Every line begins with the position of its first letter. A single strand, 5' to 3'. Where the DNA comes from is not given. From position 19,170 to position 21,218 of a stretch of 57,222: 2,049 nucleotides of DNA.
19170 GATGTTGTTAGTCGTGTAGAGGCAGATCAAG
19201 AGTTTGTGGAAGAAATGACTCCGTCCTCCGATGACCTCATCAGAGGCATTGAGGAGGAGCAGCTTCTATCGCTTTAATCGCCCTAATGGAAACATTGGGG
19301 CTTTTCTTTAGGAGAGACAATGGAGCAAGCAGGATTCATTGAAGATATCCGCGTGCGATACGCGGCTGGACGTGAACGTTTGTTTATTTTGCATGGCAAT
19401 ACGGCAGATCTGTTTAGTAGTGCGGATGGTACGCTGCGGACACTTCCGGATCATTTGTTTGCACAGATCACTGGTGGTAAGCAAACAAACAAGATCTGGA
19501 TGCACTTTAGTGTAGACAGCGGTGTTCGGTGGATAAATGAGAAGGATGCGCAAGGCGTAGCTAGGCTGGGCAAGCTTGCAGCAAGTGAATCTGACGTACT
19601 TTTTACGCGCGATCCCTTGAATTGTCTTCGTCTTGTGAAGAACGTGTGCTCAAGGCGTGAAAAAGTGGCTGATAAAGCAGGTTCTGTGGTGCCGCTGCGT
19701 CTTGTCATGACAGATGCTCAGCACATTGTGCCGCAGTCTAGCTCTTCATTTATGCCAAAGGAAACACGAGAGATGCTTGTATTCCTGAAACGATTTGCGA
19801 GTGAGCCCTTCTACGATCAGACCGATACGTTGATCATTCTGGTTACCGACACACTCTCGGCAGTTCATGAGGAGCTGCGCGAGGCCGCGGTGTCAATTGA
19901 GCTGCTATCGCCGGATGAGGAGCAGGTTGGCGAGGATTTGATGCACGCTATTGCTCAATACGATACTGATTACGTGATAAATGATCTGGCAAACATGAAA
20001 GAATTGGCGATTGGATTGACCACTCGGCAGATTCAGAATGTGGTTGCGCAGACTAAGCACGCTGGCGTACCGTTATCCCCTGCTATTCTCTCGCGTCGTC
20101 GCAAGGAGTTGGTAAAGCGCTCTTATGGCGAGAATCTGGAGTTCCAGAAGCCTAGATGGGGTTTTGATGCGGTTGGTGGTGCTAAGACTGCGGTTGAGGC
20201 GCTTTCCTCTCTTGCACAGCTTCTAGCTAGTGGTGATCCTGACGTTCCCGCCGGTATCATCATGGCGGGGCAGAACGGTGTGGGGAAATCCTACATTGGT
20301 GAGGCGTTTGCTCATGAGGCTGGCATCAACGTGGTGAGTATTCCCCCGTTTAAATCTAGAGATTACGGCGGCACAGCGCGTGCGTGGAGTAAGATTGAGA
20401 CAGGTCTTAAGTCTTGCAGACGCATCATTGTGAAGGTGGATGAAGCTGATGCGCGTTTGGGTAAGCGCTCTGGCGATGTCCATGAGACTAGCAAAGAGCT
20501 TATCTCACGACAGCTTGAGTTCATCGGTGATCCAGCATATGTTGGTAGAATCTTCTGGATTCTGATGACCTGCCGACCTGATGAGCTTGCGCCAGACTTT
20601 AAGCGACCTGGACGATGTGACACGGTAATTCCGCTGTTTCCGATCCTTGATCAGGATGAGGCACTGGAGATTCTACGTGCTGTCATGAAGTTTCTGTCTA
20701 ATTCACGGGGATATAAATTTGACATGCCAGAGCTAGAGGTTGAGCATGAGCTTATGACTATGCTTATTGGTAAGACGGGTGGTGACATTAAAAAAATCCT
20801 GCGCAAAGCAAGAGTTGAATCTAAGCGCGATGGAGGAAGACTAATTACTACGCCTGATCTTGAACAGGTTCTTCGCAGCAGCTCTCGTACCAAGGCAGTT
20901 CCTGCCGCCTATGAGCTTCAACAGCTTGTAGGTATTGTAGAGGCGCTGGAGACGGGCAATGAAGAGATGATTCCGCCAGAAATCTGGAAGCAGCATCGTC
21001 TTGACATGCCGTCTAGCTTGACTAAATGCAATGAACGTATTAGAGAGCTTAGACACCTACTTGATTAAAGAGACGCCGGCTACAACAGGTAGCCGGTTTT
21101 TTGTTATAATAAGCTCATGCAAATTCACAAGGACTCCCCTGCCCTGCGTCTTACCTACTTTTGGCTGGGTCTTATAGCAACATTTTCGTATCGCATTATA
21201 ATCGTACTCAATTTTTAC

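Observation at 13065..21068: PspA/ESCRT-III-like gene clustered with SBP-OmpA, ABC transporter, 2-TM helical protein and a classical AAA ATPase: candidate membrane-remodelling/envelope-stress system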

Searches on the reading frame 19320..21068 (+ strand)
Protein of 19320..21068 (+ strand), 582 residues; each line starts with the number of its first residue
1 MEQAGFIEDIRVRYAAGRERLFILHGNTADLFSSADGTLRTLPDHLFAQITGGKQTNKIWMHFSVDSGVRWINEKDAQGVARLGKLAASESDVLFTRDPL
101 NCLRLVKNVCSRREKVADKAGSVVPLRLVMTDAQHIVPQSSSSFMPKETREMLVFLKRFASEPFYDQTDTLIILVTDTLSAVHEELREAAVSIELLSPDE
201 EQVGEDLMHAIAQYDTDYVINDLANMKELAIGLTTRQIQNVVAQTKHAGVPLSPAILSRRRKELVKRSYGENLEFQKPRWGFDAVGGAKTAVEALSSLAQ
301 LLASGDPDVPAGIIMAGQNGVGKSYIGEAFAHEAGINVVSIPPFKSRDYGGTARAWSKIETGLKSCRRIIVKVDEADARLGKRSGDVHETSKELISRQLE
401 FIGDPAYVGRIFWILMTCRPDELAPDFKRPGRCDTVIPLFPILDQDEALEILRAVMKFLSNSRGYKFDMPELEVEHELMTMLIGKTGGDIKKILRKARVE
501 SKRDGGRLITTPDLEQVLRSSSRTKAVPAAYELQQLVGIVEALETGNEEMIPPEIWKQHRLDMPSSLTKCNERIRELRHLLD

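Call 3: search_protein_families(library=pfam, proteins=[window:19320-21068:+], max_evalue=0.1)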
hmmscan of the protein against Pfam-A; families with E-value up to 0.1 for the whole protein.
window:19320-21068:+ (582 aa): 3 families
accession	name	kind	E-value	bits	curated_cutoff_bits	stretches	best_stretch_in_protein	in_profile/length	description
PF00004.35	AAA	-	2e-16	61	21.2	1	313-437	1-127/131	ATPase family associated with various cellular activities (AAA)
PF06414.18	Zeta_toxin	-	0.0051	16.7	22.3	1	309-343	15-51/199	Zeta toxin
PF13401.12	AAA_22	-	0.089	13.6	27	0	314-342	9-40/130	AAA domain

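Call 4: search_protein_families(library=ncbifam, proteins=[window:19320-21068:+], max_evalue=0.1)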
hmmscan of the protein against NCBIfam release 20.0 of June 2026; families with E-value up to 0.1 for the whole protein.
window:19320-21068:+ (582 aa): 7 families
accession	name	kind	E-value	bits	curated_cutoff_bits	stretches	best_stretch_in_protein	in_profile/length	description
TIGR01243.1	CDC48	subfamily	1.3e-14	53.5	802.65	1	227-498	125-393/733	CDC48 family AAA ATPase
NF003069.1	PRK03992.1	subfamily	1.9e-08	33.9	500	1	308-519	163-370/379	proteasome-activating nucleotidase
TIGR01242.2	TIGR01242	subfamily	2e-08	33.6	500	1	307-518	145-352/362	proteasome-activating nucleotidase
NF008004.0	PRK10733.1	equivalog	3.4e-06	25.3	1008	1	308-437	183-317/644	ATP-dependent zinc metalloprotease FtsH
TIGR01241.2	FtsH_fam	equivalog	4.7e-06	25.6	600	1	270-516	149-397/598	ATP-dependent zinc metalloprotease FtsH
NF041006.2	cell_div_CdvC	equivalog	0.0026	16.7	650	1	270-518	90-346/370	cell division protein CdvC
NF003231.0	PRK04195.2-1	equivalog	0.0027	16.6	442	1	283-379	17-113/517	replication factor C large subunit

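Call 5: search_protein_families(library=padloc, proteins=[window:19320-21068:+], max_evalue=0.01)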
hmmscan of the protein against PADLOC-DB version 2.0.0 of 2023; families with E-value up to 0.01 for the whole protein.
window:19320-21068:+ (582 aa): 0 families

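Call 10: find_homologous_proteins(query=window:19320-21068:+, max_evalue=0.00001)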
Query window:19320-21068:+ (582 aa): 16 proteins with E <= 0.00001 among 8000 candidates.
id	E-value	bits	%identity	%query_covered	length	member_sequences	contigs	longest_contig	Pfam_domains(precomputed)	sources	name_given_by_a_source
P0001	0.0e+0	1303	100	100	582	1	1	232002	PF00004.36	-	-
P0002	6.5e-218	743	59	100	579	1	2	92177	PF00004.36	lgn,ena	-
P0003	7.9e-154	532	45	99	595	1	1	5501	PF00004.36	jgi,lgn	jgi:hypothetical protein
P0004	2.5e-151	523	44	100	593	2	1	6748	PF00004.36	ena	-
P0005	5.9e-147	509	45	100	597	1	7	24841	PF00004.36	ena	-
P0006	2.2e-142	494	42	99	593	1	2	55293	PF00004.36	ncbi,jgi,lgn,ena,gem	-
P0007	3.4e-142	493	43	99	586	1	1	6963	PF00004.36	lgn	-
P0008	8.8e-140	485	44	99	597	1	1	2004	PF00004.36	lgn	-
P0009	8.4e-135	469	41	99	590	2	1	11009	PF00004.36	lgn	-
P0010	1.6e-134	468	43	100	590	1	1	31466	PF00004.36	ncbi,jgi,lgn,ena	ncbi:MAG: ATP-binding protein [Patescibacteria group bacterium]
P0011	2.2e-113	398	42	83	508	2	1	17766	PF00004.36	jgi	jgi:hypothetical protein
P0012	2.1e-85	306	43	66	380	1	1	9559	PF00004.36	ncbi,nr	ncbi:MAG: ATP-binding protein, partial [bacterium]|nr:ATP-binding protein [bacterium]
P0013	1.2e-37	148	30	73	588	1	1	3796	PF00004.36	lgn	-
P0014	8.4e-33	132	26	87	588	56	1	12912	PF00004.36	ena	-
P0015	1.7e-30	125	28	75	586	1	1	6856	PF00004.36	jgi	jgi:SpoVK/Ycf46/Vps4 family AAA+-type ATPase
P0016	3.3e-30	124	28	75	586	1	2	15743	PF00004.36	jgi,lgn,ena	-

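Call 13: find_related_loci(query=A1, collection=genome_contigs, flank=10000)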
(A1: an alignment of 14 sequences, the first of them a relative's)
Query A1 (582 aa) in genome_contigs; peptide patterns used: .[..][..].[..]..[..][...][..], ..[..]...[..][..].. (x = any residue, [..] = any of these).
600 stretches matched a pattern (row limit reached: there are more); 29 encode a relative of the query (tblastn E <= 1e-3); 29 distinct loci.
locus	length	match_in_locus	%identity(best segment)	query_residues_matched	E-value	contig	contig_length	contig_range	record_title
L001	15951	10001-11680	28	14-582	3e-45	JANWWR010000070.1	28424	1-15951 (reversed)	MAG: Gemmatales bacterium isolate SKYG27 k141_89309, whole genome shotgun sequence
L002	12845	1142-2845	25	6-581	5e-45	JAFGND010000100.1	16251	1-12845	MAG: Candidatus Coatesbacteria bacterium isolate Zod_Metabat.53 k87_13297680, whole genome shotgun sequence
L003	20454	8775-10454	28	14-582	2e-44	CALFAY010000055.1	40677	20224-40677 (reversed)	MAG: uncultured planctomycete isolate H1_Bin_Bin_101_sub_1 genome assembly, contig: c_000000024541, whole genome shotgun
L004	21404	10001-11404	28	6-467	9e-42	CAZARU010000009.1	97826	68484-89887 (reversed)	MAG TPA_asm: uncultured Polyangiaceae bacterium isolate SRP237561_co1_294 genome assembly, contig: NODE_280_length_97826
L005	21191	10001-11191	31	122-518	1e-38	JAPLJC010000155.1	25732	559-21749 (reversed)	MAG: Deltaproteobacteria bacterium isolate LacPavin_0920_WC90_MAG_58_11 LacPavin_0920_WC90_scaffold_248530, whole genome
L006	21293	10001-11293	28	122-556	2e-37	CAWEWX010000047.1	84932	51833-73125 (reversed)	MAG: uncultured delta proteobacterium isolate MFD03323.bin.3.266 genome assembly, contig: contig_46932, whole genome sho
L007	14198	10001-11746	27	14-582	3e-37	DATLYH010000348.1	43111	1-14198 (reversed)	MAG TPA_asm: Gemmataceae bacterium isolate SMAG_U13267 k141_499052, whole genome shotgun sequence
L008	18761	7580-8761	30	125-518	1e-36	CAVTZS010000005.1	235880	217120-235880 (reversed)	MAG: uncultured delta proteobacterium isolate MFD04408.bin.1.59 genome assembly, contig: contig_24133, whole genome shot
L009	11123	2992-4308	27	77-518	3e-35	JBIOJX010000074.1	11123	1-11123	MAG: Desulfobaccales bacterium isolate GcC11-15 k141_2177219_length_11123_cov_20.0000, whole genome shotgun sequence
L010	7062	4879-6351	27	4-518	4e-33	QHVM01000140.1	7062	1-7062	MAG: Acidobacteria bacterium isolate AA32 14_1009_16_40cm_scaffold_103605_curated, whole genome shotgun sequence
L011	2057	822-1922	28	133-497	8e-33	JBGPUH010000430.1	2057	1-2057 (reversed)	MAG: Candidatus Methylomirabilis sp. isolate OBJ1_062018_110_48 k141_471055_length_2057_cov_27.0188, whole genome shotgu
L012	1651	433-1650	28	14-413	2e-31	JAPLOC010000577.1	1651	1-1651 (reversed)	MAG: Planctomycetota bacterium isolate LacPavin_0419_WC53_MAG_60_6 LacPavin_0419_WC53_scaffold_244540, whole genome shot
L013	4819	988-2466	26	3-518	2e-27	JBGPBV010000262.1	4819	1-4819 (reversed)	MAG: Vicinamibacteria bacterium isolate OBJ_0618_050_8 k141_638710_length_4819_cov_26.0936, whole genome shotgun sequenc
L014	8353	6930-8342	29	16-472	7e-41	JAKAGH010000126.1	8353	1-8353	MAG: Deltaproteobacteria bacterium isolate WY2.bin14 NODE_14688_length_8353_cov_1.770119, whole genome shotgun sequence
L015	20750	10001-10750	29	267-518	3e-12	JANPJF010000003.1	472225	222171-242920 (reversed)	MAG: Chthonomonas sp. isolate VAR_61_metabat_446 VAR_61_k141_3397714, whole genome shotgun sequence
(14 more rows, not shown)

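Call 14: find_encoding_contigs(protein=P0002, flank=10000, max_places=2)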
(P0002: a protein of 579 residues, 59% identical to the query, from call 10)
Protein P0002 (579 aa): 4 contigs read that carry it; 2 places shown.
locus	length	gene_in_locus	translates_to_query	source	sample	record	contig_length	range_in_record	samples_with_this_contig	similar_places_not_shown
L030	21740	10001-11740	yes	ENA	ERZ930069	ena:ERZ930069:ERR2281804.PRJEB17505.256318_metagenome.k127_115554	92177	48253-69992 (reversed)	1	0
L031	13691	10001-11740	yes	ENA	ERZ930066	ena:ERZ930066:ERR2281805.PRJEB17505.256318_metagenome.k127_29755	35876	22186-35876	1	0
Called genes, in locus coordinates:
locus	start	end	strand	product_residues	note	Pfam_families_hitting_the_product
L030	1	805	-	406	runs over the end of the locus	PF19425:Csd3_N2 (weak), PF01551:Peptidase_M23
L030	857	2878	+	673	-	PF00456:Transketolase_N, PF02779:Transket_pyr, PF22613:Transketolase_C_1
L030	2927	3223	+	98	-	-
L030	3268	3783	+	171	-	-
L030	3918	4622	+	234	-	-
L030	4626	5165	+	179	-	-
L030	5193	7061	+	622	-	PF00691:OmpA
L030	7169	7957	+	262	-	-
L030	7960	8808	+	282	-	PF00005:ABC_tran, PF13304:AAA_21 (weak)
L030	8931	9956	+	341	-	-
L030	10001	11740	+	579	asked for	PF00004:AAA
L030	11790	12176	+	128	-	-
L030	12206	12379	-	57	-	-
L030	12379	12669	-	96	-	-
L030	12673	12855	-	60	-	-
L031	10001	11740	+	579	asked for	PF00004:AAA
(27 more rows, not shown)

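Call 15: find_encoding_contigs(protein=P0006, flank=10000, max_places=2)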
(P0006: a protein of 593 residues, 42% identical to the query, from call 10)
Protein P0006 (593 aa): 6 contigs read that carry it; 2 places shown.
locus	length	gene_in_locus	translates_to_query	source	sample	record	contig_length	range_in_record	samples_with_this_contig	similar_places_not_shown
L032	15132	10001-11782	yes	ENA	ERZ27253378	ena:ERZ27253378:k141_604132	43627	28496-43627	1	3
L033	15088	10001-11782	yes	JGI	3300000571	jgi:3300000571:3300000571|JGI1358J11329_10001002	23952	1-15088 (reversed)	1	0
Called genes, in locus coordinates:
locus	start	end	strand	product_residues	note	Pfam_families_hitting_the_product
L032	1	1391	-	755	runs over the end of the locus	PF01138:RNase_PH, PF03725:RNase_PH_C (faint), PF01138:RNase_PH, PF00013:KH_1, PF00575:S1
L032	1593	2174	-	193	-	PF01936:NYN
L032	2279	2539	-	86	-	PF00312:Ribosomal_S15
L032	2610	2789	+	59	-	-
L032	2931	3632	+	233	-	-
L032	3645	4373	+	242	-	PF04012:PspA_IM30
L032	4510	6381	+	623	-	PF00691:OmpA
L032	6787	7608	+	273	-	-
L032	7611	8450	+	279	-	PF00005:ABC_tran, PF13304:AAA_21 (faint)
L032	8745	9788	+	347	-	-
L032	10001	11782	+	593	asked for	PF00004:AAA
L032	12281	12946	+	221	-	PF21001:YqiJ_N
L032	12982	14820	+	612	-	PF01145:Band_7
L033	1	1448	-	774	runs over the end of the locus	PF01138:RNase_PH, PF03725:RNase_PH_C (faint), PF01138:RNase_PH, PF00013:KH_1, PF00575:S1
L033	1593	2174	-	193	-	PF01936:NYN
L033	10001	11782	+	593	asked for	PF00004:AAA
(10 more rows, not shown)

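Call 16: find_encoding_contigs(protein=P0010, flank=10000, max_places=2)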
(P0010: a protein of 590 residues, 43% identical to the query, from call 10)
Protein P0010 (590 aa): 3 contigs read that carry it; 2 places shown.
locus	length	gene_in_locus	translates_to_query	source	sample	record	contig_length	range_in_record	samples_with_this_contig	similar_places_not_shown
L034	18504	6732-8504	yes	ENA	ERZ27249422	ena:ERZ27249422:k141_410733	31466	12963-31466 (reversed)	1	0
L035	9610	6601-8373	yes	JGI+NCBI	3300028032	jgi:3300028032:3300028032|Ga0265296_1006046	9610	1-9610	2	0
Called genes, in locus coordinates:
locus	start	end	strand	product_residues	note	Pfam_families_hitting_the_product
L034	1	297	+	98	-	?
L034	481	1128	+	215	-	-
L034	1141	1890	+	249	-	PF04012:PspA_IM30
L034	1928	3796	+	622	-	PF00691:OmpA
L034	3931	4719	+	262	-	PF00528:BPD_transp_1 (faint)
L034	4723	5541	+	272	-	PF00005:ABC_tran, PF13304:AAA_21 (faint)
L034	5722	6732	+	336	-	-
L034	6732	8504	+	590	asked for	PF00004:AAA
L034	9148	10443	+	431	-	PF26449:DUF8128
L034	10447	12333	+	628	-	PF01935:DUF87, PF10412:TrwB_AAD_bind, PF12696:TraG-D_C (weak)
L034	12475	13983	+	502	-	PF01546:Peptidase_M20 (weak)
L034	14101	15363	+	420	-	PF03054:tRNA_Me_trans, PF20259:tRNA_Me_trans_M, PF20258:tRNA_Me_trans_C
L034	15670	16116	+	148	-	-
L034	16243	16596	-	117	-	-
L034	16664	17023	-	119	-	PF18924:DUF5674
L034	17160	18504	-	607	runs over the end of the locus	PF03571:Peptidase_M49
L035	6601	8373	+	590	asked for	PF00004:AAA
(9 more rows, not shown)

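Call 22: search_protein_families(library=pfam, proteins=[L001:9048-9845:+, L002:2862-3623:+, L005:12201-12914:+, L006:11440-12156:+, L008:9035-9751:+, L009:5246-5959:+, L004:6600-7352:+, L004:9066-9929:+, L005:8961-9467:+, L004:7362-9023:+], max_evalue=0.01)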
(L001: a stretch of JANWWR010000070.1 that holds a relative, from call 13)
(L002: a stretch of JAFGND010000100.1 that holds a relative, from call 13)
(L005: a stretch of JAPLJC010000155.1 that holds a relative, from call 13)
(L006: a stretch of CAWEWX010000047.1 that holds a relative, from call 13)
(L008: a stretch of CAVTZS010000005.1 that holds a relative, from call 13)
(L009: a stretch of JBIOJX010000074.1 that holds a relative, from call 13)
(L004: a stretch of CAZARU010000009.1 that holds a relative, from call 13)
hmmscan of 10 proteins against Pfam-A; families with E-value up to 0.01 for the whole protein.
L001:9048-9845:+ (265 aa): 2 families
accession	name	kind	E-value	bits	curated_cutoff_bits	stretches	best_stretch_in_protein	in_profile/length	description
PF04012.17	PspA_IM30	-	7.1e-11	42.6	33.9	1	19-232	1-205/220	PspA/IM30 family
PF20045.4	DUF6447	-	0.0084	16.3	27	0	108-156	24-72/75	Family of unknown function (DUF6447)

L002:2862-3623:+ (253 aa): 5 families
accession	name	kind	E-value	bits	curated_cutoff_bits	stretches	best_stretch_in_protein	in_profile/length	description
PF13489.12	Methyltransf_23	-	1.3e-11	44.9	27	1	24-172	7-152/164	Methyltransferase domain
PF08241.18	Methyltransf_11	-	2e-09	38.4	21.2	1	44-134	2-95/95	Methyltransferase domain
PF08242.18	Methyltransf_12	-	7.5e-09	36.7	30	1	44-132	2-98/98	Methyltransferase domain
PF13649.12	Methyltransf_25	-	3.8e-08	34.3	27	1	42-128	1-95/97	Methyltransferase domain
PF13847.12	Methyltransf_31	-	8.8e-05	22.7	27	1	43-143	8-119/145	Methyltransferase domain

L005:12201-12914:+ (237 aa): 0 families

L006:11440-12156:+ (238 aa): 0 families

L008:9035-9751:+ (238 aa): 0 families

L009:5246-5959:+ (237 aa): 0 families

L004:6600-7352:+ (250 aa): 3 families
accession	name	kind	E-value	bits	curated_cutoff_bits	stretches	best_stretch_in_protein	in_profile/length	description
PF04012.17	PspA_IM30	-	5.4e-11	43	33.9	1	5-226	5-216/220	PspA/IM30 family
PF10234.14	Cluap1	-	0.0037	17.1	25.8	1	18-71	158-211/268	Clusterin-associated protein-1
PF06160.17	EzrA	-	0.0047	15.7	39.6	1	35-174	183-319/557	Septation ring formation regulator, EzrA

L004:9066-9929:+ (287 aa): 0 families

L005:8961-9467:+ (168 aa): 7 families
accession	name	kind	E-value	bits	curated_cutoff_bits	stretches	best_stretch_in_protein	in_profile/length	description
PF08534.16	Redoxin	-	2.8e-27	95.8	26.6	1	32-163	2-144/148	Redoxin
PF00578.27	AhpC-TSA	-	2.4e-26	92.5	26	1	33-149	2-123/124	AhpC/TSA family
PF00085.26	Thioredoxin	-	7.8e-08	32.7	23.5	1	56-88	17-49/103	Thioredoxin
PF13905.12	Thioredoxin_8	-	1.9e-07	31.8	27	1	57-147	1-94/94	Thioredoxin-like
PF00255.25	GSHPx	-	0.00013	22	27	1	45-96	9-59/108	Glutathione peroxidase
PF13098.12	Thioredoxin_2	-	0.0012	19.5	27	1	56-164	4-104/104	Thioredoxin-like domain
PF02630.20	SCO1-SenC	-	0.0035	17.7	22.8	1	38-103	3-68/134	SCO1/SenC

L004:7362-9023:+ (553 aa): 1 family
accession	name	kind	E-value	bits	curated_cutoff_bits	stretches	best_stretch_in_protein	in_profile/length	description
PF00691.25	OmpA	-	3.3e-16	59.8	27.2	1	442-538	1-96/98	OmpA family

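Call 23: find_related_loci(query=A1, collection=metagenome_contigs, flank=10000)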
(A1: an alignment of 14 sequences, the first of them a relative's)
Query A1 (582 aa) in metagenome_contigs; peptide patterns used: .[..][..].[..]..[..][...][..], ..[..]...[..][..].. (x = any residue, [..] = any of these).
600 stretches matched a pattern (row limit reached: there are more); 25 encode a relative of the query (tblastn E <= 1e-3); 25 distinct loci.
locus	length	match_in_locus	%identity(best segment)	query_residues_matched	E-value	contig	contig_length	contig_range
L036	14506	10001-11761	41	2-582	2e-141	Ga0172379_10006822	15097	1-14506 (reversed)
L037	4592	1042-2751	27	21-577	2e-43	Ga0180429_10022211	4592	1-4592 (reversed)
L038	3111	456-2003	28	17-518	8e-42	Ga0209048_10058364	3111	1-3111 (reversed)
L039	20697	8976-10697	27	14-581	8e-41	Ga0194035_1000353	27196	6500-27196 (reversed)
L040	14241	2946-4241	28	121-556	1e-37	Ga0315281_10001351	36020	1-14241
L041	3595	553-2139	25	10-552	6e-37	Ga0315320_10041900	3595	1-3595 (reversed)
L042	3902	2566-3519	30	128-440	3e-36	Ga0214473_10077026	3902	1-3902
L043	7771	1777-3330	26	6-513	6e-36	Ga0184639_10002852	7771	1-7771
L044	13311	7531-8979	28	4-510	5e-34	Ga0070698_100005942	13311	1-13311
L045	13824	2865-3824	30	126-440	7e-33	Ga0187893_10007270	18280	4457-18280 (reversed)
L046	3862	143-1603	28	13-518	6e-32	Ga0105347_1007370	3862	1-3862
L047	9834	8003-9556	28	13-552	6e-32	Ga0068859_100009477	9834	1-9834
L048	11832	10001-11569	27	4-552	3e-31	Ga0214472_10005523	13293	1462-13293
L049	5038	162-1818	24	6-555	6e-38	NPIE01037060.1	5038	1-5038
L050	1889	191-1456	25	6-440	1e-25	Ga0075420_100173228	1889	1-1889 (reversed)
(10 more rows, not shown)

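Call 24: find_encoding_contigs(protein=P0005, flank=10000, max_places=1)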
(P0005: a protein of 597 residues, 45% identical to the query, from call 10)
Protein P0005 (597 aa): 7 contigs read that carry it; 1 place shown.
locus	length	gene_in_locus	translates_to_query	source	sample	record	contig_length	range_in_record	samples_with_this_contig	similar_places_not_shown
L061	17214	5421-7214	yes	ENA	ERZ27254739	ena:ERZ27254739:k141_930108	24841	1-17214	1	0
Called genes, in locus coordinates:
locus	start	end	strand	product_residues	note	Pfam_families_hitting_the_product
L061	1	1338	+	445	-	?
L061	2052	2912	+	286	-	-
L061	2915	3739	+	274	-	PF00005:ABC_tran, PF13304:AAA_21 (faint)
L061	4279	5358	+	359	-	-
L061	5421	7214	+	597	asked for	PF00004:AAA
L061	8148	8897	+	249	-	-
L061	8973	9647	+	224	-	PF21001:YqiJ_N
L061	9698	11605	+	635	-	PF01145:Band_7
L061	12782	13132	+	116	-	-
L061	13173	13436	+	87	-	-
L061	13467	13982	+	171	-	PF20393:Pro_CA_2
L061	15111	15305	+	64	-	-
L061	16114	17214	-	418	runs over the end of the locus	PF00675:Peptidase_M16, PF05193:Peptidase_M16_C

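Call 25: find_encoding_contigs(protein=P0009, flank=10000, max_places=1)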
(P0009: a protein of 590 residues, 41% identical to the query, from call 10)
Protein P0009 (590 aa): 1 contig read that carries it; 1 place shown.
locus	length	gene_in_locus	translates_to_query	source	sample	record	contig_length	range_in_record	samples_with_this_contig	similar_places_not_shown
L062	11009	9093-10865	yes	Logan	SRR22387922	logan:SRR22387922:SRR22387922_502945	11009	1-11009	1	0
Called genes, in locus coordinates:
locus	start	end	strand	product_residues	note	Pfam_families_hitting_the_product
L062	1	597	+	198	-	?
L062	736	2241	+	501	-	PF13632:Glyco_trans_2_3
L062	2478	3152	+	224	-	PF14282:FlxA (weak)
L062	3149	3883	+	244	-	PF04012:PspA_IM30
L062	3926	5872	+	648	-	PF00691:OmpA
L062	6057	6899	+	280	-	-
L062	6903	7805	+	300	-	PF02463:SMC_N (weak), PF00005:ABC_tran, PF13304:AAA_21 (weak)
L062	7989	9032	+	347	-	-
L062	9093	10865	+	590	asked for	PF00004:AAA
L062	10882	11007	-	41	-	?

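Call 26: find_encoding_contigs(protein=P0011, flank=10000, max_places=1)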
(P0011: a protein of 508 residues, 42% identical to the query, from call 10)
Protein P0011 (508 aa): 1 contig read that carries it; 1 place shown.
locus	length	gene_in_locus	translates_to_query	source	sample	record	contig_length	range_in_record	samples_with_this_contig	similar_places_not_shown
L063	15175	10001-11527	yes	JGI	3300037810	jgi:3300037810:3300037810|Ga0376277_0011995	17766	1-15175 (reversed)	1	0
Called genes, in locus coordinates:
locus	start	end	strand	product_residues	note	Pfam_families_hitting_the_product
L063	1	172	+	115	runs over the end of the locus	-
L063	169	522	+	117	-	-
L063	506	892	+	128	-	-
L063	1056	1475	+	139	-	PF13083:KH_KhpA-B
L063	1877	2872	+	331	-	PF00303:Thymidylat_synt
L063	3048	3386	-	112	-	-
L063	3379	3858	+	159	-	-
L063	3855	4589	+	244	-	PF04012:PspA_IM30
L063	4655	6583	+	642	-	PF00691:OmpA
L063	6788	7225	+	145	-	-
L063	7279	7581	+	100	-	-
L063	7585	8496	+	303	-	PF00005:ABC_tran, PF02463:SMC_N (faint)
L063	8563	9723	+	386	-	-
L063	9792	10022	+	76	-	-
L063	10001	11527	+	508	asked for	PF00004:AAA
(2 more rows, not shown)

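Call 27: find_encoding_contigs(protein=P0014, flank=10000, max_places=1)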
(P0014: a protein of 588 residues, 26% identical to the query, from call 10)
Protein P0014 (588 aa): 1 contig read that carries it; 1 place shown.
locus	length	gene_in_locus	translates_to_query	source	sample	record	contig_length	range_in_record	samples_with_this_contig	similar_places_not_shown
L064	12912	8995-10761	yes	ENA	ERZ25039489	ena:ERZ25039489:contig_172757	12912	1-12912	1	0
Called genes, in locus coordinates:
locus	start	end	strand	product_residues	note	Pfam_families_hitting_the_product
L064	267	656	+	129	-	PF22636:FlK, PF03061:4HBT (weak)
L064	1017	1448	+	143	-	-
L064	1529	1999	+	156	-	-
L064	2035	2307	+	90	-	-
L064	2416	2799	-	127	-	-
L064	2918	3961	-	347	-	-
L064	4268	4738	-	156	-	PF02590:SPOUT_MTase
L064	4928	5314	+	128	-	-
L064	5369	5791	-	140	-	PF03061:4HBT (weak)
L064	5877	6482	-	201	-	PF02525:Flavodoxin_2, PF03358:FMN_red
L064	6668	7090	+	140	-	PF01136:Peptidase_U32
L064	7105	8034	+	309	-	-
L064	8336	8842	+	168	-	PF08534:Redoxin, PF00578:AhpC-TSA, PF00085:Thioredoxin (faint), PF13098:Thioredoxin_2 (weak), PF13905:Thioredoxin_8 (weak)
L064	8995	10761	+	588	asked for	PF00004:AAA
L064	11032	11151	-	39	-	-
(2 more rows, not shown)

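Call 28: find_encoding_contigs(protein=P0016, flank=10000, max_places=1)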
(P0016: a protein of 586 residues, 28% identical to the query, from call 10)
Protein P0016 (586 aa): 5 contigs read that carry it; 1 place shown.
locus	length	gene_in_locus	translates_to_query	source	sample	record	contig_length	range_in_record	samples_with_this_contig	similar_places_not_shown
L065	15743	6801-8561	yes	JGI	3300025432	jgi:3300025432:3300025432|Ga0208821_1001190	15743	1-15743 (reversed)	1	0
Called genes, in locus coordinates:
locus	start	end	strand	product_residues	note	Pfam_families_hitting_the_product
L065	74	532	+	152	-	PF03061:4HBT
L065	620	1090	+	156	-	PF02590:SPOUT_MTase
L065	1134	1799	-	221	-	PF00881:Nitroreductase, PF14512:TM1586_NiRdase (faint)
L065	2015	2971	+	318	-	-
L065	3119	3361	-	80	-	PF01192:RNA_pol_Rpb6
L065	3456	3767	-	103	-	-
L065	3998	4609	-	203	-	-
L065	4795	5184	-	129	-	PF22636:FlK, PF03061:4HBT (weak)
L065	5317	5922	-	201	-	PF02525:Flavodoxin_2, PF03358:FMN_red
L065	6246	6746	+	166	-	PF00578:AhpC-TSA, PF08534:Redoxin, PF00255:GSHPx (faint), PF00085:Thioredoxin (faint), PF13098:Thioredoxin_2 (weak), PF13905:Thioredoxin_8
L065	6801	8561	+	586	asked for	PF00004:AAA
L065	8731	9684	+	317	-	-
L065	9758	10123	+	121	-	PF04480:DUF559, PF18741:MTES_1575 (weak)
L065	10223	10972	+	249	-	-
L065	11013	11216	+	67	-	-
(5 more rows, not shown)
